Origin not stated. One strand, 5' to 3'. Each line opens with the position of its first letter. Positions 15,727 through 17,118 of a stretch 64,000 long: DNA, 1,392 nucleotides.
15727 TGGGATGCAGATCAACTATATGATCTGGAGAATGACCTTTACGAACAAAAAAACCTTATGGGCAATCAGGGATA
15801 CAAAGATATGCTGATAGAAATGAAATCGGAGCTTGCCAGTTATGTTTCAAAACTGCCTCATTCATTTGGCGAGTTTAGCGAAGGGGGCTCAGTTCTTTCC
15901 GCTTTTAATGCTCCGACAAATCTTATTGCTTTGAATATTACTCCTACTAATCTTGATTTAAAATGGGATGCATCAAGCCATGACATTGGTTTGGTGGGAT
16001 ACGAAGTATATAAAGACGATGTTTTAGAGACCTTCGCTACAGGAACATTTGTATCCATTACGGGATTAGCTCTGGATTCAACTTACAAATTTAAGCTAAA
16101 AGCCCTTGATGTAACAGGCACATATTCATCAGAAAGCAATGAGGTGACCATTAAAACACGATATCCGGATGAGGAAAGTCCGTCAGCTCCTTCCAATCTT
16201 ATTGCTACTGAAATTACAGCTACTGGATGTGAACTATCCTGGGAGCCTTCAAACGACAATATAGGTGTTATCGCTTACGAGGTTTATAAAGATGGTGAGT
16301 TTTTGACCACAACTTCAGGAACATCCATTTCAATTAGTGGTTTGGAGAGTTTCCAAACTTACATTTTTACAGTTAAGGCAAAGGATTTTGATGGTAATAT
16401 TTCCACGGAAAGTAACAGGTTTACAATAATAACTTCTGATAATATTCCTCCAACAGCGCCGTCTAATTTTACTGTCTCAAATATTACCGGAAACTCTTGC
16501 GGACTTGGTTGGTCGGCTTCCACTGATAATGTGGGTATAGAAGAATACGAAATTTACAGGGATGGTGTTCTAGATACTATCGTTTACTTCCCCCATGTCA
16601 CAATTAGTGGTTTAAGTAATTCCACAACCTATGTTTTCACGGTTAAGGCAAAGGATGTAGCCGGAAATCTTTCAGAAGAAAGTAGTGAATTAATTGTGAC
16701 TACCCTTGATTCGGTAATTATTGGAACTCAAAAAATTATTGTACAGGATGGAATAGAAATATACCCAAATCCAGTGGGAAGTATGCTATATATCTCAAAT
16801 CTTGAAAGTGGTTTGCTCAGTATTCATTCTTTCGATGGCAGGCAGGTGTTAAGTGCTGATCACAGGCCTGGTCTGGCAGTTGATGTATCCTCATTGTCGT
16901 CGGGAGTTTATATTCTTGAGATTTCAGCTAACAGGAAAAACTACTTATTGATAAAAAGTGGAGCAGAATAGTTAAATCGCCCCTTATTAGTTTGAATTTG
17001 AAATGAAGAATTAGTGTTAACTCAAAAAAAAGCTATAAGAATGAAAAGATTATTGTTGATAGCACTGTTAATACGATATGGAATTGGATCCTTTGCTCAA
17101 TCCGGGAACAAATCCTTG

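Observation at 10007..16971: Adjacent T9SS-exported modular enzymes sharing one FN3 repeat family, including an extracellular sulfatase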

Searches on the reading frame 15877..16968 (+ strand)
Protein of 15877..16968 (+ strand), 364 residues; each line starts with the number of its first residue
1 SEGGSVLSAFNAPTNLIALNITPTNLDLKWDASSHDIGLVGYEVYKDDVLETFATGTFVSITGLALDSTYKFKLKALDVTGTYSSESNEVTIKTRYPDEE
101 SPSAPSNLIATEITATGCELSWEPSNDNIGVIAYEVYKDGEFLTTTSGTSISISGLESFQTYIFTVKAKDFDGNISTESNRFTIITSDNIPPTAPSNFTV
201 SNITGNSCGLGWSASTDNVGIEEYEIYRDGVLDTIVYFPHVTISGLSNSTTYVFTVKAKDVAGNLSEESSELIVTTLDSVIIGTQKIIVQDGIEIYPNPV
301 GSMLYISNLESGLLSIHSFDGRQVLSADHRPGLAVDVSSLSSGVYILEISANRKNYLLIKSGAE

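Call 28: find_homologous_proteins(query=window:15877-16968:+, max_evalue=1e-10)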
Query window:15877-16968:+ (364 aa): 450 proteins with E <= 1e-10 among 5266 candidates; the best 120 are listed.
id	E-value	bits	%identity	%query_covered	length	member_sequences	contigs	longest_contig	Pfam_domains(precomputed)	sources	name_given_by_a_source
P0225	1.6e-84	302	38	74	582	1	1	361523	PF25059.2,PF23376.2,PF25832.1,PF17957.8,PF13750.13,PF25788.3,PF09294.17,PF28407.1,PF16656.12,PF17936.8,PF17744.8,PF24421.2,PF16893.12,PF23608.2,PF19743.6,PF16794.12,PF00041.28,PF19077.7,PF10179.16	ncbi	ncbi:MAG: fibronectin type III domain-containing protein [Clostridiaceae bacterium]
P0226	1.8e-79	286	40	72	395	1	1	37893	PF17425.9,PF25059.2,PF25523.2,PF07949.18,PF13750.13,PF25788.3,PF16893.12,PF23608.2,PF28407.1,PF00041.28,PF16656.12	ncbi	-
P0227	4.2e-77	278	37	73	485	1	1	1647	PF18981.7,PF25059.2,PF25523.2,PF18962.8,PF16893.12,PF18370.8,PF00041.28,PF19077.7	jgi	jgi:chitodextrinase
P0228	5.7e-71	258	35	74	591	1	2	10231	PF25059.2,PF25523.2,PF23376.2,PF06486.17,PF25832.1,PF18861.8,PF25788.3,PF18370.8,PF25833.1,PF00041.28,PF16656.12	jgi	jgi:chitodextrinase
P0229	2.3e-70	256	38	72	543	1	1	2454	PF25523.2,PF25832.1,PF08305.18,PF16893.12,PF18370.8,PF00041.28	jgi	jgi:chitodextrinase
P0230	3.3e-69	252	36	73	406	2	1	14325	PF25059.2,PF25523.2,PF25788.3,PF16893.12,PF18370.8,PF19743.6,PF00041.28,PF19077.7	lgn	-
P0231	6.2e-69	251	32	71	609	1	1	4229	PF25059.2,PF25523.2,PF23376.2,PF06486.17,PF25832.1,PF18861.8,PF25788.3,PF18370.8,PF00041.28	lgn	-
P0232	3.3e-64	235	34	74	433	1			PF25059.2,PF25523.2,PF06486.17,PF13750.13,PF25788.3,PF18370.8,PF00041.28,PF19077.7,PF20164.5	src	-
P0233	2.2e-62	229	39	76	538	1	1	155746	PF25059.2,PF20009.5,PF18962.8,PF16893.12,PF00041.28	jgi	jgi:chitodextrinase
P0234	8.0e-61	224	32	74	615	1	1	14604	PF25788.3,PF09294.17,PF00041.28,PF16656.12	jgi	jgi:chitodextrinase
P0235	9.9e-60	221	40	74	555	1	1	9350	PF25059.2,PF25788.3,PF00041.28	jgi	-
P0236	2.8e-59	219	37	73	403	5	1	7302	PF25523.2,PF17957.8,PF25788.3,PF16893.12,PF18370.8,PF00041.28,PF19077.7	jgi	jgi:chitodextrinase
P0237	6.7e-58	215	37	74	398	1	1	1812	PF25059.2,PF25523.2,PF17957.8,PF25788.3,PF16893.12,PF18370.8,PF00041.28,PF19077.7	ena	-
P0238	3.4e-57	212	35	74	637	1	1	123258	PF16655.13,PF25788.3,PF25833.1,PF25814.2,PF16794.12,PF00041.28,PF19077.7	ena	-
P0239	3.7e-57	212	34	74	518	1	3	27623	PF16655.13,PF25059.2,PF25788.3,PF00041.28,PF19077.7,PF16656.12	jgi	jgi:chitodextrinase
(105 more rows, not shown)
